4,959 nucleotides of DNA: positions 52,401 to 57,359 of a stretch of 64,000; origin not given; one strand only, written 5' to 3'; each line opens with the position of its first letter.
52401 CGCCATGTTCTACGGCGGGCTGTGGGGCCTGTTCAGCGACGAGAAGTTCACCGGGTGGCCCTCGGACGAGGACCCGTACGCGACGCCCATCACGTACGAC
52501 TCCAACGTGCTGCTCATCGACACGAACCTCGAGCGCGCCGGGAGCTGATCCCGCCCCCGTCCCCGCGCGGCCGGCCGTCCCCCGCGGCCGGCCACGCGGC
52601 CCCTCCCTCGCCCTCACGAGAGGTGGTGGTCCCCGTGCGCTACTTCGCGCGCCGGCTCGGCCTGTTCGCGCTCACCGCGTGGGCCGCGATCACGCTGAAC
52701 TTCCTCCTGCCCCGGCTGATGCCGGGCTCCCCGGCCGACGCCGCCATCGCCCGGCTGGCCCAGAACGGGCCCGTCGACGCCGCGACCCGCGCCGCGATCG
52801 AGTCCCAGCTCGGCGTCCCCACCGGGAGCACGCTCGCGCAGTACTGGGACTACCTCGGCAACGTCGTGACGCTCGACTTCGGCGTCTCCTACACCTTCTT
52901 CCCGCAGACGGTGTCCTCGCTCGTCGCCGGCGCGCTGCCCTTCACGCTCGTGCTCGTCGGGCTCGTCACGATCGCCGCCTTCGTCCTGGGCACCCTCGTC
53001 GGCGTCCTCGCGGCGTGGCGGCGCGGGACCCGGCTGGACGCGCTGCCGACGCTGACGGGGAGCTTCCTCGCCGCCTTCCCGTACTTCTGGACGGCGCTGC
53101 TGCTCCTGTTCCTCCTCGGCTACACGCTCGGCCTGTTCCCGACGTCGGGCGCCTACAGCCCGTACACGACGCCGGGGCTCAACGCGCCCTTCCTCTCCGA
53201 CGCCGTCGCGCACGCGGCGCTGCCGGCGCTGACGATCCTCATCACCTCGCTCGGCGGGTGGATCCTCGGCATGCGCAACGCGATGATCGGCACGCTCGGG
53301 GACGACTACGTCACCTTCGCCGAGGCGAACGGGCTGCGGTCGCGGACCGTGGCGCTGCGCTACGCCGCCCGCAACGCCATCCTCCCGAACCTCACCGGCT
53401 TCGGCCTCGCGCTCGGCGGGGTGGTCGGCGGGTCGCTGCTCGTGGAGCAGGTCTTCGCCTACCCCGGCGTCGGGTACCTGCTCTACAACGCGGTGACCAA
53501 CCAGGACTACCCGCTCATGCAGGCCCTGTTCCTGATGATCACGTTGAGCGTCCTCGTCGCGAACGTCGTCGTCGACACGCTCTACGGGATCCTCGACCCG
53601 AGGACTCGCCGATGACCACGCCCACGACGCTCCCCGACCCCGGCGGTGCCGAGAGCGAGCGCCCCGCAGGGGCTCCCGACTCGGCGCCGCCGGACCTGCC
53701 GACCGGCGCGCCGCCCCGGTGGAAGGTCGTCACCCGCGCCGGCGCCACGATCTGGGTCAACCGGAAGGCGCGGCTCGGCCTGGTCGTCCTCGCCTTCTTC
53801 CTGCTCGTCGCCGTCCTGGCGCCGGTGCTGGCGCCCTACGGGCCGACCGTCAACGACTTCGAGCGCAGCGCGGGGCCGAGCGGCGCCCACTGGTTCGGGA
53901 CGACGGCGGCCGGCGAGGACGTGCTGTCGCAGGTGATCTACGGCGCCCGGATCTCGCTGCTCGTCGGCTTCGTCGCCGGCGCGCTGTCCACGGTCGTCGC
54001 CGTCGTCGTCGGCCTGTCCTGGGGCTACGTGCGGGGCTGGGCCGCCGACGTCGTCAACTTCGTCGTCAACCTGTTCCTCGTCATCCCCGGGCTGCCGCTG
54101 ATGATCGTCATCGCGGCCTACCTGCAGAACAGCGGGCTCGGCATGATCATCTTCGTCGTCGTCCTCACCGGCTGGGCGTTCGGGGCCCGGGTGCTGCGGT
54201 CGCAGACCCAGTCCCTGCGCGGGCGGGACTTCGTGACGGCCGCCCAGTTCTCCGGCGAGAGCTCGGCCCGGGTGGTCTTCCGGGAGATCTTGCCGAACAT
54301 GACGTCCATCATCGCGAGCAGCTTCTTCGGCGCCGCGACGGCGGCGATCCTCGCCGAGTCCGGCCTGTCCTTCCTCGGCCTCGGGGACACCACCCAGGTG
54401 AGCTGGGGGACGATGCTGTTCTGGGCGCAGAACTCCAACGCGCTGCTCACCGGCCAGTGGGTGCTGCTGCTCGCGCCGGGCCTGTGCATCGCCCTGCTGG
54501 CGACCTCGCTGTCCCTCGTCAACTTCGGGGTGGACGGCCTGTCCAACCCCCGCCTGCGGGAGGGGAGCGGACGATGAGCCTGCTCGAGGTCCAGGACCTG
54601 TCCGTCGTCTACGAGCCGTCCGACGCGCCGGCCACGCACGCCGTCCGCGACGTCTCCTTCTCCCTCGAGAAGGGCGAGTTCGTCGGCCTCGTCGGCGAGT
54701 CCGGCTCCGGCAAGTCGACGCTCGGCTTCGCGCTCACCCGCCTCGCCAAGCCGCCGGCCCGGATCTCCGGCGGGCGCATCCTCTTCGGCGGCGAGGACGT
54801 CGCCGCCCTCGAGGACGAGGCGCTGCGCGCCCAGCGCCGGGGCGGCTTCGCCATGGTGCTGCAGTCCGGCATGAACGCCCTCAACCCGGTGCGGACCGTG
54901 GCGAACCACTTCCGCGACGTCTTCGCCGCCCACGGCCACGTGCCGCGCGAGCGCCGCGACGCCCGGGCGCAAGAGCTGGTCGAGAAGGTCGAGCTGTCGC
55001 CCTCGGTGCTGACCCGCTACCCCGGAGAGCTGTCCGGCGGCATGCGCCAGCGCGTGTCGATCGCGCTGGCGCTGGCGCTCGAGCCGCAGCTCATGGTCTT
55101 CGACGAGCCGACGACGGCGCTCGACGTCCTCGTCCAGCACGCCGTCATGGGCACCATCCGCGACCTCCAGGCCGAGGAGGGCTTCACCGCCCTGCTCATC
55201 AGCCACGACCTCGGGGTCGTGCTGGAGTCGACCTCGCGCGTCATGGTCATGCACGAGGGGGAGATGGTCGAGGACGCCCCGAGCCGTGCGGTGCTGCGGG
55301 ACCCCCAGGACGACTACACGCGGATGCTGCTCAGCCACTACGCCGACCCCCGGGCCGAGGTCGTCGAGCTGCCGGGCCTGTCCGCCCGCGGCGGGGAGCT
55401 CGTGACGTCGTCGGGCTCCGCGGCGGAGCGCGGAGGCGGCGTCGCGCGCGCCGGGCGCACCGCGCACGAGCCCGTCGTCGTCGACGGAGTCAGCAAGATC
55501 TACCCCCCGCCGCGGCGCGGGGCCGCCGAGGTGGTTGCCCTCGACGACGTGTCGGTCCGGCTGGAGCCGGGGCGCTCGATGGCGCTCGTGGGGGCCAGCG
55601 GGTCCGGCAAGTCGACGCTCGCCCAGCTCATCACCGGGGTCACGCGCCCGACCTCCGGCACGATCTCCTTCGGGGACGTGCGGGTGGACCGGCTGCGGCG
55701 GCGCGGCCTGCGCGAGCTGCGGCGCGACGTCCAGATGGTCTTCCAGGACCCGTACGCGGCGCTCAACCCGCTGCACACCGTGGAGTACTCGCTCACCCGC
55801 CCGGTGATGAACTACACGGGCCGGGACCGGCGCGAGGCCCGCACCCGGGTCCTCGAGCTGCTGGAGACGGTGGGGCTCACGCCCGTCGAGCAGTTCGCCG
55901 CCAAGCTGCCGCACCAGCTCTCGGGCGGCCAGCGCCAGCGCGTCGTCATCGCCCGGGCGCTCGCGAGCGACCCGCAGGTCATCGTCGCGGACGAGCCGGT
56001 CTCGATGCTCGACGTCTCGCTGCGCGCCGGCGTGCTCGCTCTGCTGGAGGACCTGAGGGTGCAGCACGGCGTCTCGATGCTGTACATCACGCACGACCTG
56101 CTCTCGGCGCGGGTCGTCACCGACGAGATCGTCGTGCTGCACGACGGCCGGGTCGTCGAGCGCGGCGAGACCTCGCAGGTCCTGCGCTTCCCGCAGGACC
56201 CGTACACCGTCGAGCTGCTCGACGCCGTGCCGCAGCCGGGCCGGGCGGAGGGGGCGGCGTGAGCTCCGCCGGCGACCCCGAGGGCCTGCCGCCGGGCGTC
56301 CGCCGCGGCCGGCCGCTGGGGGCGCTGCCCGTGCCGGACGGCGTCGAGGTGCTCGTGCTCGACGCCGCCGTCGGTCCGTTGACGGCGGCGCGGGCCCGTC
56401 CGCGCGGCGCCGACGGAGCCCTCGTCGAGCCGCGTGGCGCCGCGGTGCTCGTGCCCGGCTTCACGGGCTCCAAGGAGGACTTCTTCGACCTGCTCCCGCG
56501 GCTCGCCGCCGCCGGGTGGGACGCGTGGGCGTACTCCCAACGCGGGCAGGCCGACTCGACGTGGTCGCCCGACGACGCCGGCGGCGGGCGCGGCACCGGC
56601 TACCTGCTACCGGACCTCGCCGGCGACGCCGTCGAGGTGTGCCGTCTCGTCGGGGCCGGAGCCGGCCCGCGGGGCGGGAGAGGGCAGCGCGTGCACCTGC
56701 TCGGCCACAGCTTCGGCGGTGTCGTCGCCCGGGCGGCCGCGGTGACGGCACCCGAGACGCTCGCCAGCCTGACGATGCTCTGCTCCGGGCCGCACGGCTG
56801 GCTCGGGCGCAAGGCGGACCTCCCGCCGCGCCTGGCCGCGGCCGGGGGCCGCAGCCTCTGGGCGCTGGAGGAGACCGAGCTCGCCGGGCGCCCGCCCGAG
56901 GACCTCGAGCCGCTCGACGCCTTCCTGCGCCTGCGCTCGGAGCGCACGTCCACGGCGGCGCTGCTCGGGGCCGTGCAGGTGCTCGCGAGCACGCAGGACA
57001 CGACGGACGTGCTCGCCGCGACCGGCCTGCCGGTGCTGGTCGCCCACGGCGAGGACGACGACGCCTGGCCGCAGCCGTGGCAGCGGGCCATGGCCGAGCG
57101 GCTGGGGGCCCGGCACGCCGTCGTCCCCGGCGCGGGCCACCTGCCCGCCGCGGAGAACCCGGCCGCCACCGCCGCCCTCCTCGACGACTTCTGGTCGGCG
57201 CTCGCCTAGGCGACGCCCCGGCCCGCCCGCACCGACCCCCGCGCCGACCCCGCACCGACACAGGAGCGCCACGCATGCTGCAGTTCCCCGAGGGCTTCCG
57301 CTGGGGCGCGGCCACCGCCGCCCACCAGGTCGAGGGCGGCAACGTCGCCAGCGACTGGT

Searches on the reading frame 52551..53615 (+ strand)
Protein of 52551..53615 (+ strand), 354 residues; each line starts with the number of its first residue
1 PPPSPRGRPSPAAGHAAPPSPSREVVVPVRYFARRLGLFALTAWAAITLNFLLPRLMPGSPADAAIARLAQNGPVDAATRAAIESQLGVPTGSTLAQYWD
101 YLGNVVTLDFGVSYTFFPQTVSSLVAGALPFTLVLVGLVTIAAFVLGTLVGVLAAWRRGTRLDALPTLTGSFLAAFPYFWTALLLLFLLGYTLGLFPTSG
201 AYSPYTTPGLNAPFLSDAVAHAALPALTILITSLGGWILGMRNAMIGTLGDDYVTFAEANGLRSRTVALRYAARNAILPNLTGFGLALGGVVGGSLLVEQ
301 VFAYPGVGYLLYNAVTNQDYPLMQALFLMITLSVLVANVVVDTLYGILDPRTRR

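Call 10: search_protein_families(library=pfam, proteins=[window:52551-53615:+])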
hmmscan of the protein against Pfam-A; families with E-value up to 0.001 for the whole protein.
window:52551-53615:+ (354 aa): 1 family
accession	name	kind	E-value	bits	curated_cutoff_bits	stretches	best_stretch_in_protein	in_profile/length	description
PF00528.27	BPD_transp_1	-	9.4e-39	133.5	26.4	1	147-354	1-184/184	Binding-protein-dependent transport system inner membrane component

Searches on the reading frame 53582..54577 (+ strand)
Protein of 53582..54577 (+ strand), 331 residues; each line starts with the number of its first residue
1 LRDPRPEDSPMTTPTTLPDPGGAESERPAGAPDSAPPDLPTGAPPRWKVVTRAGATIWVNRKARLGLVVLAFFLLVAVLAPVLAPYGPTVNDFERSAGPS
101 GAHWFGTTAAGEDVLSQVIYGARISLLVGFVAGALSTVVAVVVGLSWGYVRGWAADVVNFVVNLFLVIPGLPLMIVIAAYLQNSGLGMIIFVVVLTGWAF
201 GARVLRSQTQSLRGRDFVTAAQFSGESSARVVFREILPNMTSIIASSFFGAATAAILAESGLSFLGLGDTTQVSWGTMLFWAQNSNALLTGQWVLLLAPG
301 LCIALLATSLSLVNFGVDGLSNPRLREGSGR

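Call 10: search_protein_families(library=pfam, proteins=[window:53582-54577:+])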
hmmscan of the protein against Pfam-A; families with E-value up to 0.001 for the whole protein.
window:53582-54577:+ (331 aa): 2 families
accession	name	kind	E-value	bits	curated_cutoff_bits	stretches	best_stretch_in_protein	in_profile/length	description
PF00528.27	BPD_transp_1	-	2.8e-19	70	26.4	1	140-326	1-183/184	Binding-protein-dependent transport system inner membrane component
PF12911.12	OppC_N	-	1.2e-07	31.9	23.9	1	60-94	13-47/53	N-terminal TM domain of oligopeptide transport permease C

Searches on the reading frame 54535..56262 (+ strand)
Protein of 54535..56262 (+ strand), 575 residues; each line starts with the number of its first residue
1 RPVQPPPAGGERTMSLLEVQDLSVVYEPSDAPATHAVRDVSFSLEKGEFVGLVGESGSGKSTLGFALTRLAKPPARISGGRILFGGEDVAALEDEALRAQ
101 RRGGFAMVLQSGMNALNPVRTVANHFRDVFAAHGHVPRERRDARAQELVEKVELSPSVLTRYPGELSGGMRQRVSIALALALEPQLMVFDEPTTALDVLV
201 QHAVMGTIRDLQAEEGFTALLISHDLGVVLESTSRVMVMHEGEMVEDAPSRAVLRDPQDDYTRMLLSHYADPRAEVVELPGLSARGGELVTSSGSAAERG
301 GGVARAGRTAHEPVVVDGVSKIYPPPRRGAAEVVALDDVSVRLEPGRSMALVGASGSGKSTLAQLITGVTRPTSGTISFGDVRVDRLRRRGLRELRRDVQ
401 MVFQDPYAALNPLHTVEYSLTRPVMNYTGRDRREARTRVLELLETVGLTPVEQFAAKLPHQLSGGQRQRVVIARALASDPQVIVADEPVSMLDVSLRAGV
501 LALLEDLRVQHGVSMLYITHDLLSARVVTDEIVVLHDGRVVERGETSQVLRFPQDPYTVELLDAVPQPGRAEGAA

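Call 10: search_protein_families(library=pfam, proteins=[window:54535-56262:+])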
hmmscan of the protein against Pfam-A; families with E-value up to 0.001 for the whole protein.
window:54535-56262:+ (575 aa): 14 families
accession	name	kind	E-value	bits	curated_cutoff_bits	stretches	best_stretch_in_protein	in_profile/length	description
PF00005.33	ABC_tran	-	2e-63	213.5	25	2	336-489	1-136/137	ABC transporter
PF13304.12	AAA_21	-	1.1e-10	42.5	27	1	162-228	234-302/304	AAA domain, putative AbiEii toxin, Type IV TA system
PF13555.12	AAA_29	-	1.7e-08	34.5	27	0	337-363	13-39/61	P-loop containing region of AAA domain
PF02463.25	SMC_N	-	4.3e-08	33.3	40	0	147-240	125-213/220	RecF/RecN/SMC N terminal domain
PF08352.17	oligo_HPY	-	1.1e-07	32.6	27.1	0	541-570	1-30/65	Oligopeptide/dipeptide transporter, C-terminal region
PF03193.22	RsgA_GTPase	-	2.6e-06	27.8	30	0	336-377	97-137/174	RsgA GTPase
PF20703.3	nSTAND1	-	1.3e-05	25.4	27.1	0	337-364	24-51/379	Novel STAND NTPase 1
PF13191.12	AAA_16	-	3.5e-05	24.8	32.6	0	345-372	24-51/167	AAA ATPase domain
PF20720.3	nSTAND3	-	4.5e-05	23.6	27.2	0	34-68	4-38/155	Novel STAND NTPase 3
PF13481.12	AAA_25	-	0.00018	21.6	27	0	343-364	30-51/195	AAA domain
PF13401.12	AAA_22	-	0.00024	21.8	27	0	347-409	6-64/130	AAA domain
PF13671.12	AAA_33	-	0.00059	20.6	27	0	351-445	4-94/143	AAA domain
PF13238.12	AAA_18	-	0.00061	20.7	29.4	0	351-366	3-18/128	AAA domain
PF00931.28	NB-ARC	-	0.00067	19.4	23.5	0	345-366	18-38/248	NB-ARC domain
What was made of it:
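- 52635..56262 (+): Two ABC permeases (52635-53615, 53612-54577) and a fused double ATPase (54574-56262). Pfam (call 10).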

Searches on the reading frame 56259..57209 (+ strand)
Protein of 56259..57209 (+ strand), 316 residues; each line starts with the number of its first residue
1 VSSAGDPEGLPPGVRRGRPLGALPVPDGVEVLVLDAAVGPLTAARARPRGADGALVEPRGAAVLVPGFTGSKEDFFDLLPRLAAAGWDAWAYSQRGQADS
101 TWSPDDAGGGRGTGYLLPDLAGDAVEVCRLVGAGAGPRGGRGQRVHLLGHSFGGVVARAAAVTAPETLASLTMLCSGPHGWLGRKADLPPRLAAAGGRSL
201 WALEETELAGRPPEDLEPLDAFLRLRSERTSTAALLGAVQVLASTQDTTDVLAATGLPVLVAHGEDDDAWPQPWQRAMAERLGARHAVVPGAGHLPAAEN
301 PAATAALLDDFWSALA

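Call 10: search_protein_families(library=pfam, proteins=[window:56259-57209:+])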
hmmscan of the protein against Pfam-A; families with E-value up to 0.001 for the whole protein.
window:56259-57209:+ (316 aa): 4 families
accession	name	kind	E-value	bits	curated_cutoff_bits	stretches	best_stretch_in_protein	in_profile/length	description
PF12697.13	Abhydrolase_6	-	3e-21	77.5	26.3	1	63-306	2-216/217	Alpha/beta hydrolase family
PF12146.15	Hydrolase_4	-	1.2e-16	61.2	27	1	57-295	2-233/239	Serine aminopeptidase, S33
PF00561.26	Abhydrolase_1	-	2.1e-15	57.5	25.8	1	63-301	4-245/245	alpha/beta hydrolase fold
PF08386.16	Abhydrolase_4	-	6.6e-05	23.4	21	1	245-305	22-85/103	TAP-like protein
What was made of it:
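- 56259..57209 (+): Alpha/beta-fold hydrolase inside the operon. Pfam PF12697 and PF12146 (call 10).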

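Call 70: search_protein_families(library=ncbifam, proteins=[window:56259-57209:+], max_evalue=1e-10)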
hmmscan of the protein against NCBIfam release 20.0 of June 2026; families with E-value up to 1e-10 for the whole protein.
window:56259-57209:+ (316 aa): 3 families
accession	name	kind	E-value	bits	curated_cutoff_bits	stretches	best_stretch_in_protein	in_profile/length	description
NF051488.1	bifunc_PcaDC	exception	3.4e-17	62.7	390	1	82-313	34-251/375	bifunctional 3-oxoadipate enol-lactonase/4-carboxymuconolactone decarboxylase PcaDC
NF011457.0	PRK14875.1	equivalog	2.2e-13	49.9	307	0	143-177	198-232/372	acetoin dehydrogenase dihydrolipoyllysine-residue acetyltransferase subunit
TIGR02427.1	protocat_pcaD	equivalog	6.7e-12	45.3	255.85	1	143-311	79-249/251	3-oxoadipate enol-lactonase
